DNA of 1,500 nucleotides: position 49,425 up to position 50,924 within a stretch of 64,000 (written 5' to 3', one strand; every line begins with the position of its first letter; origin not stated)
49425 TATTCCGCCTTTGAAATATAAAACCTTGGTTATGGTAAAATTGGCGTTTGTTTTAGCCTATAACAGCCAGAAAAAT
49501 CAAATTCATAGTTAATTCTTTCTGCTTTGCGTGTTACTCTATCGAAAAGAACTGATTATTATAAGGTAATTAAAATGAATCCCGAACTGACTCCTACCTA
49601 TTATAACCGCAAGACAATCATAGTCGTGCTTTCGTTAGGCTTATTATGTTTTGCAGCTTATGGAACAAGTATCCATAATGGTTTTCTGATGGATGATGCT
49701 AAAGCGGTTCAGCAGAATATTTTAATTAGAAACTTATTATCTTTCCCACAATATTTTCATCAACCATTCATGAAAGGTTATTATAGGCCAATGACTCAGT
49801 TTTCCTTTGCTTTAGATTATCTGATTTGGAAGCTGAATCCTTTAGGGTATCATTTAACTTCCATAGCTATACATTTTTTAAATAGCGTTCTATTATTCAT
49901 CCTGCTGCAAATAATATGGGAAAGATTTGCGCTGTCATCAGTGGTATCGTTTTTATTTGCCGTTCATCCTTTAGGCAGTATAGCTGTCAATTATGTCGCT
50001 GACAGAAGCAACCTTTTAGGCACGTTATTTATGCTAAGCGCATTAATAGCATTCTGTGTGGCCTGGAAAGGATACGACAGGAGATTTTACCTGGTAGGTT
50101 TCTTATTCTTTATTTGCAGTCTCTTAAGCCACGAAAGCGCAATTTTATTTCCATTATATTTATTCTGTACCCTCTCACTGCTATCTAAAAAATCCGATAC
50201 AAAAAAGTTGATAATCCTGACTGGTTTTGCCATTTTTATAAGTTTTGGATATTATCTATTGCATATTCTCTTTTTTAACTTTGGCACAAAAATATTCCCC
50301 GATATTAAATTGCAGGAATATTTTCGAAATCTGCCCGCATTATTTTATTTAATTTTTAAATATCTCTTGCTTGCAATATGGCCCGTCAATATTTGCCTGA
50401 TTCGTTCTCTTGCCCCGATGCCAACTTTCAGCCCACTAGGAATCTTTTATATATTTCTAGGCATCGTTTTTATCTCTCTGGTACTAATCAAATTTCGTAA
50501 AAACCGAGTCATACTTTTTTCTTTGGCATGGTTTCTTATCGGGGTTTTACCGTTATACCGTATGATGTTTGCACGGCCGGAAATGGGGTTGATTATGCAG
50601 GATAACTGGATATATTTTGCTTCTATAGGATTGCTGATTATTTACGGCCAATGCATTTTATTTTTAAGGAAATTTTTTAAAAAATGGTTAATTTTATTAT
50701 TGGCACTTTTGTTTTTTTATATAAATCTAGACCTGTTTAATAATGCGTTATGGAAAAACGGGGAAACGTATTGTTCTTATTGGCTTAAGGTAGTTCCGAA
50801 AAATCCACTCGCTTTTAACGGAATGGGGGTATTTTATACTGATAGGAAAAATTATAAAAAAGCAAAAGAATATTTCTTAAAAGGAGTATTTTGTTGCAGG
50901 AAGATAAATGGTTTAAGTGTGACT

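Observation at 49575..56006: Eukaryote-like O-glycosylation module: two TMTC/DUF1736-like GT-C transferases with TPR tails flanking a Dpm1/Ppm1-like GT2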

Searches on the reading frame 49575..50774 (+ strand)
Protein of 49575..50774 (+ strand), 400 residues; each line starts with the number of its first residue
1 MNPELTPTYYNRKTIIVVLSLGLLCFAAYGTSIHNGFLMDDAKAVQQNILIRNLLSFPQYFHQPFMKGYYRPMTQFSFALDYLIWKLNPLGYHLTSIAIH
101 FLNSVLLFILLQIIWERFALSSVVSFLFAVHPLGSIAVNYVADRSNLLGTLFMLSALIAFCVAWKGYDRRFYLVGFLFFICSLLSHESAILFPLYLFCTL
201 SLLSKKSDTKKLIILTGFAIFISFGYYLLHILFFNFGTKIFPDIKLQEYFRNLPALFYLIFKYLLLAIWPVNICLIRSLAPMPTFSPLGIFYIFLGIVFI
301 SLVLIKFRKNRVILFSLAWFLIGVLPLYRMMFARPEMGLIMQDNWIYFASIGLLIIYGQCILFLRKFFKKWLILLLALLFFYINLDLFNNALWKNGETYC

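Call 6: search_protein_families(library=pfam, proteins=[window:49575-50774:+], max_evalue=10)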
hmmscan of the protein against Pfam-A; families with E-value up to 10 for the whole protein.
window:49575-50774:+ (400 aa): 2 families
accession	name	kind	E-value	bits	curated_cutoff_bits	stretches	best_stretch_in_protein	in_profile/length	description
PF02468.20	PsbN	-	2.4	8.5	25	1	212-225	15-28/43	Photosystem II reaction centre N protein (psbN)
PF09813.14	Coa3_cc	-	8.2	6.6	27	1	7-34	8-34/48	Cytochrome c oxidase assembly factor 3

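Call 7: search_solved_structures(query=window:49575-50774:+, max_evalue=10, show_alignments=2)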
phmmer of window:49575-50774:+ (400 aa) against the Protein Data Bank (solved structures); distinct sequences matched with E-value up to 10: 0.
